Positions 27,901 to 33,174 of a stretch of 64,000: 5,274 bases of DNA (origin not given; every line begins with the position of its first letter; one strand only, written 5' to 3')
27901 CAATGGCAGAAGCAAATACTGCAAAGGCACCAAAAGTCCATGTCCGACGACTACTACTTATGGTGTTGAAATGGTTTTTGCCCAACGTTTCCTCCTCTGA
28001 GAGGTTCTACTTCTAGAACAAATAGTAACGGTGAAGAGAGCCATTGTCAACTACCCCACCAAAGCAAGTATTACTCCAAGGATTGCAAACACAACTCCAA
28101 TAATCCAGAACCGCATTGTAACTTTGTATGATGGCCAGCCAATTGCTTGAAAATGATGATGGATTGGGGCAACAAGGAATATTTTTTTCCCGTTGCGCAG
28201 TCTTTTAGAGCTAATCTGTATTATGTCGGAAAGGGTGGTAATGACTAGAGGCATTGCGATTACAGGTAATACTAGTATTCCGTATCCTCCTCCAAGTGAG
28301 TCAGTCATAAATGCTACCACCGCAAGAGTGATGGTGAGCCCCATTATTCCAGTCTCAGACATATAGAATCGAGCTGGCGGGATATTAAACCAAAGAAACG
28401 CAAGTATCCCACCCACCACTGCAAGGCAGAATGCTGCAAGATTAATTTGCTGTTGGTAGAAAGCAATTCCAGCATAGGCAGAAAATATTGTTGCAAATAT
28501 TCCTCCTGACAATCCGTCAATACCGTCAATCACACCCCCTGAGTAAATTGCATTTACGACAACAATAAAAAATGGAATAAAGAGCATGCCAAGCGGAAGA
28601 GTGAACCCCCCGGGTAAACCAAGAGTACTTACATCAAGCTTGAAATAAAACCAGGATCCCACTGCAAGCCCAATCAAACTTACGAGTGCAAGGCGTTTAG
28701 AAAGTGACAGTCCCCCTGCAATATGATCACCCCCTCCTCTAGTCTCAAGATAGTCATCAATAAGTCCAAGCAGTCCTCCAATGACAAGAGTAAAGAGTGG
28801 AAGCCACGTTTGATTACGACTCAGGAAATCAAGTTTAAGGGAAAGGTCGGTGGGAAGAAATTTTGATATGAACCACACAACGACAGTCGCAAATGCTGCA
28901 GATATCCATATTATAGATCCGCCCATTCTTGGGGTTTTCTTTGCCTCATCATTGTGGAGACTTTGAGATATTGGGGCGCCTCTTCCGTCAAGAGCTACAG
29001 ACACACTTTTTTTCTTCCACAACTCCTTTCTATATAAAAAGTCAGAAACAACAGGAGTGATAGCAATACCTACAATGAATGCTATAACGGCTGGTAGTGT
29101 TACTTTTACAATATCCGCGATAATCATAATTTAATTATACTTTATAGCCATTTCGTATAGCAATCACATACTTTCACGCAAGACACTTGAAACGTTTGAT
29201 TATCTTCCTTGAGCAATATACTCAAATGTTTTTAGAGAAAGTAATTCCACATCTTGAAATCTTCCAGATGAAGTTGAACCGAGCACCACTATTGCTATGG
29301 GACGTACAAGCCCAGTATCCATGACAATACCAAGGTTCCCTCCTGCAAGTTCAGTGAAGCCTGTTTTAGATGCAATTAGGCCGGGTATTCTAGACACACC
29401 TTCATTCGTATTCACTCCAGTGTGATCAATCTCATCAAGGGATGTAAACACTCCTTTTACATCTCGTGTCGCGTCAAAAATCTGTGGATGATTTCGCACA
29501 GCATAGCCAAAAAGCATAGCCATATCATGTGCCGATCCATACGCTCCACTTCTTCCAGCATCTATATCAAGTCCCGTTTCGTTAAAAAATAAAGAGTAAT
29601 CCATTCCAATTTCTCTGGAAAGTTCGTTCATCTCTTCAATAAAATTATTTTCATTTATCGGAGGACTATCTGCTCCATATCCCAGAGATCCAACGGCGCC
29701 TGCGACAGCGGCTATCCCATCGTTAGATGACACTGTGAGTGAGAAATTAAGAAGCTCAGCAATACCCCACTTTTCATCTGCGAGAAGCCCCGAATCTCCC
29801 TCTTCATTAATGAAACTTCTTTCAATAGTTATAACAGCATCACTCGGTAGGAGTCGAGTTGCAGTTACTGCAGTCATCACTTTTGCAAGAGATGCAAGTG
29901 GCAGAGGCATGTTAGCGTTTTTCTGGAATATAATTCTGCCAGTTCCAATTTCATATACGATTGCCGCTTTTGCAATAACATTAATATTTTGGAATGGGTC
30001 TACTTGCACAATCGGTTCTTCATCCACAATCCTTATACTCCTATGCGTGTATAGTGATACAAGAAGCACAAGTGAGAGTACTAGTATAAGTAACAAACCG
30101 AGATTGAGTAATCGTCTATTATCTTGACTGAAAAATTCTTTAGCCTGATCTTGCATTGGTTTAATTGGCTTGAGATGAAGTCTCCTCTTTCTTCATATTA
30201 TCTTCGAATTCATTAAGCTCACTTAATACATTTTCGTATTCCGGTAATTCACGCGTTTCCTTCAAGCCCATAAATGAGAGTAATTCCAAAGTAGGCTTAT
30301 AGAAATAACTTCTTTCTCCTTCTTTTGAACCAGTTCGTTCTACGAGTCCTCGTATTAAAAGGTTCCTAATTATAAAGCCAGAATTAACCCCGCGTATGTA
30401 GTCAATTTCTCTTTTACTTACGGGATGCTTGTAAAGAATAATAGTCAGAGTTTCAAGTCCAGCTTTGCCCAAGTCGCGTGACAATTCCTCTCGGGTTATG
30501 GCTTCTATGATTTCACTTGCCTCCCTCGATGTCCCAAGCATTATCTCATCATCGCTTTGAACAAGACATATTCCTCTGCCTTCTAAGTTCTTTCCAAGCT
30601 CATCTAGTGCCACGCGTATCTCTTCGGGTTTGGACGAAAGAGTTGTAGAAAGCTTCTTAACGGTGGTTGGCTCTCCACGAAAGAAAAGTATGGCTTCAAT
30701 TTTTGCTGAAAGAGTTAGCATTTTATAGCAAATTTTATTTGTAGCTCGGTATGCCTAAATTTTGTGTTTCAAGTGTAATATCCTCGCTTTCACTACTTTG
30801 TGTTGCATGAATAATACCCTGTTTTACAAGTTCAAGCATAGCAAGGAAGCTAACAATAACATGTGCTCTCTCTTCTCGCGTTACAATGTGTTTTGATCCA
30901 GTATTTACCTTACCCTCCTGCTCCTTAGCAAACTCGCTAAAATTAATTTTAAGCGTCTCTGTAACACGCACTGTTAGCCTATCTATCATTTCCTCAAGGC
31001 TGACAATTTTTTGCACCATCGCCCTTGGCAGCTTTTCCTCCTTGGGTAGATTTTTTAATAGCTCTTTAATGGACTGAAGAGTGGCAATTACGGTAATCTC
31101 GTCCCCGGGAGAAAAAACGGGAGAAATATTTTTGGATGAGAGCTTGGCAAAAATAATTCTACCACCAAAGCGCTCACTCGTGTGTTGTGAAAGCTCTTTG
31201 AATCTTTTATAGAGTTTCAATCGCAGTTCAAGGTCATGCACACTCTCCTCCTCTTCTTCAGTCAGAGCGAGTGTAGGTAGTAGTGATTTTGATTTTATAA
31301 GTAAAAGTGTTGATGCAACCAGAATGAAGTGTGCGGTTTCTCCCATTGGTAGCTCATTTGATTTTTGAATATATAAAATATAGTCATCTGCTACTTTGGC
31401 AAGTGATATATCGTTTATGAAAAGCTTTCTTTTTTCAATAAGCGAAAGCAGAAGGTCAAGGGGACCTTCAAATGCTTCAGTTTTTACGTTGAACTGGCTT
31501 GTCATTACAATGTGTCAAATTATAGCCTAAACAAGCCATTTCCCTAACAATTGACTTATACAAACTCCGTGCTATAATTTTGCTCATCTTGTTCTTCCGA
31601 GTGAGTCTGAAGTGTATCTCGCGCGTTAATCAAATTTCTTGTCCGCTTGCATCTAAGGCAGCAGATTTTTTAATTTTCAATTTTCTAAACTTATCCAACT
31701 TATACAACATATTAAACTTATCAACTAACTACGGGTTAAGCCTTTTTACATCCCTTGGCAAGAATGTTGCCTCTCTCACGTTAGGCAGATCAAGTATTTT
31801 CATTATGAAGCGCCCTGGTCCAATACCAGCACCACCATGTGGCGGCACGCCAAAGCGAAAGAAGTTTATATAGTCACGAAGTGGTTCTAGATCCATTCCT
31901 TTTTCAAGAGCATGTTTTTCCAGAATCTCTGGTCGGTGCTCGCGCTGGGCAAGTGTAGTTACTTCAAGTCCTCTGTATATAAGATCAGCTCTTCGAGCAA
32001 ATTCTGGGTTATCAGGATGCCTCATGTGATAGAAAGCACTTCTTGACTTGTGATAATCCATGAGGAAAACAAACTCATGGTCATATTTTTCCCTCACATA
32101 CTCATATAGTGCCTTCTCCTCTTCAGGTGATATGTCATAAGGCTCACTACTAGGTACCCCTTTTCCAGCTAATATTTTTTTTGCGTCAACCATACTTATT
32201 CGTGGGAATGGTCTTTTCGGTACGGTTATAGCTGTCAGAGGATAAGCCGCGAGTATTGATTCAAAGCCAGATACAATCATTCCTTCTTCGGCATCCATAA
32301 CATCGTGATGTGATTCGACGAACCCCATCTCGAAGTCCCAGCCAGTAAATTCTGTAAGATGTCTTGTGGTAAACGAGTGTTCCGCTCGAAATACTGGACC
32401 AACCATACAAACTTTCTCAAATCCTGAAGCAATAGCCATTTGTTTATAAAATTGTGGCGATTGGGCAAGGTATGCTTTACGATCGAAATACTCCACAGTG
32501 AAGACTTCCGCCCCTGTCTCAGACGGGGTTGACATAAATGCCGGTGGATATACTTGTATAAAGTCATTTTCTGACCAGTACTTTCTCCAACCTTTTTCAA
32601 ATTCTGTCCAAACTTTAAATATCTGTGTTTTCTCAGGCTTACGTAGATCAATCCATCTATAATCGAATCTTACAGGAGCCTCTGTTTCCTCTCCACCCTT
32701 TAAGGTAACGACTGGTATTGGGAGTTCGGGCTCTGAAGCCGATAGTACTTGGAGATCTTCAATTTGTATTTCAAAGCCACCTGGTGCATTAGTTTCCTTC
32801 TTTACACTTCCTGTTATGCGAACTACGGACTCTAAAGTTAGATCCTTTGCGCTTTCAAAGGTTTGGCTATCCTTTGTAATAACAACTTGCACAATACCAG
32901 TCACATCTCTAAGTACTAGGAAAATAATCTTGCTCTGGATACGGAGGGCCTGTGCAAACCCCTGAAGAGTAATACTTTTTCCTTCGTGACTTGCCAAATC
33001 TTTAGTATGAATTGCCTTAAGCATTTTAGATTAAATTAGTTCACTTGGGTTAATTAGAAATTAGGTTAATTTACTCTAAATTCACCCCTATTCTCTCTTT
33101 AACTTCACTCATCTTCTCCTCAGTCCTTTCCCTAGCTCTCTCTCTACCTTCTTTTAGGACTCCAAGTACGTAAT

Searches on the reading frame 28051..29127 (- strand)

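Call 44: search_protein_families(library=pfam, proteins=[window:28051-29127:-], max_evalue=0.001)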
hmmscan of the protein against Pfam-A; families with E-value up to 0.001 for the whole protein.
window:28051-29127:- (358 aa): 1 family
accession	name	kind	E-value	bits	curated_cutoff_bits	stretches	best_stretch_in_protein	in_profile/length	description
PF00953.26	Glycos_transf_4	-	5.3e-19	69.2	27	1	110-274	4-158/160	Glycosyl transferase family 4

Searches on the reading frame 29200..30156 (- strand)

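Call 45: search_protein_families(library=pfam, proteins=[window:29200-30156:-], max_evalue=0.0001)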
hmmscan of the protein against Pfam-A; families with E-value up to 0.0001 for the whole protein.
window:29200-30156:- (318 aa): 1 family
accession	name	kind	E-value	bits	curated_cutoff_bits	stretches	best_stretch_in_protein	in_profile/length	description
PF00768.25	Peptidase_S11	-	1.6e-25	90.4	27.6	1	59-293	9-236/239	D-alanyl-D-alanine carboxypeptidase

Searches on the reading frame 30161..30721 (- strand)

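Call 45: search_protein_families(library=pfam, proteins=[window:30161-30721:-], max_evalue=0.0001)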
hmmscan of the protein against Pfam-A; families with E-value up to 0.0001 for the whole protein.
window:30161-30721:- (186 aa): 1 family
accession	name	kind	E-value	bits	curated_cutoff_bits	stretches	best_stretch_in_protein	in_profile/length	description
PF04079.22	SMC_ScpB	-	8.1e-38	130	27.4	1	6-161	1-159/160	Segregation and condensation complex subunit ScpB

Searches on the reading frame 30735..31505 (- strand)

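Call 45: search_protein_families(library=pfam, proteins=[window:30735-31505:-], max_evalue=0.0001)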
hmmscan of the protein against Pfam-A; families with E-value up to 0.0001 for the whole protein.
window:30735-31505:- (256 aa): 1 family
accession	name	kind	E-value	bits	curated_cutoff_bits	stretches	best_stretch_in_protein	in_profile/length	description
PF02616.19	SMC_ScpA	-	2.9e-19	70.4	24.6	1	22-244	1-228/232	Segregation and condensation protein ScpA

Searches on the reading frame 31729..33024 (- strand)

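Call 45: search_protein_families(library=pfam, proteins=[window:31729-33024:-], max_evalue=0.0001)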
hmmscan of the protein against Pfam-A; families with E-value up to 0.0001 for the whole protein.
window:31729-33024:- (431 aa): 2 families
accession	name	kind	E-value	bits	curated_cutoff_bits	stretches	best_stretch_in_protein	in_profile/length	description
PF00152.25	tRNA-synt_2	-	1.2e-71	241.8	25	1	118-425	4-307/308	tRNA synthetases class II (D, K and N)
PF01336.31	tRNA_anti-codon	-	3.6e-14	52.9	27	1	19-94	2-75/75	OB-fold nucleic acid binding domain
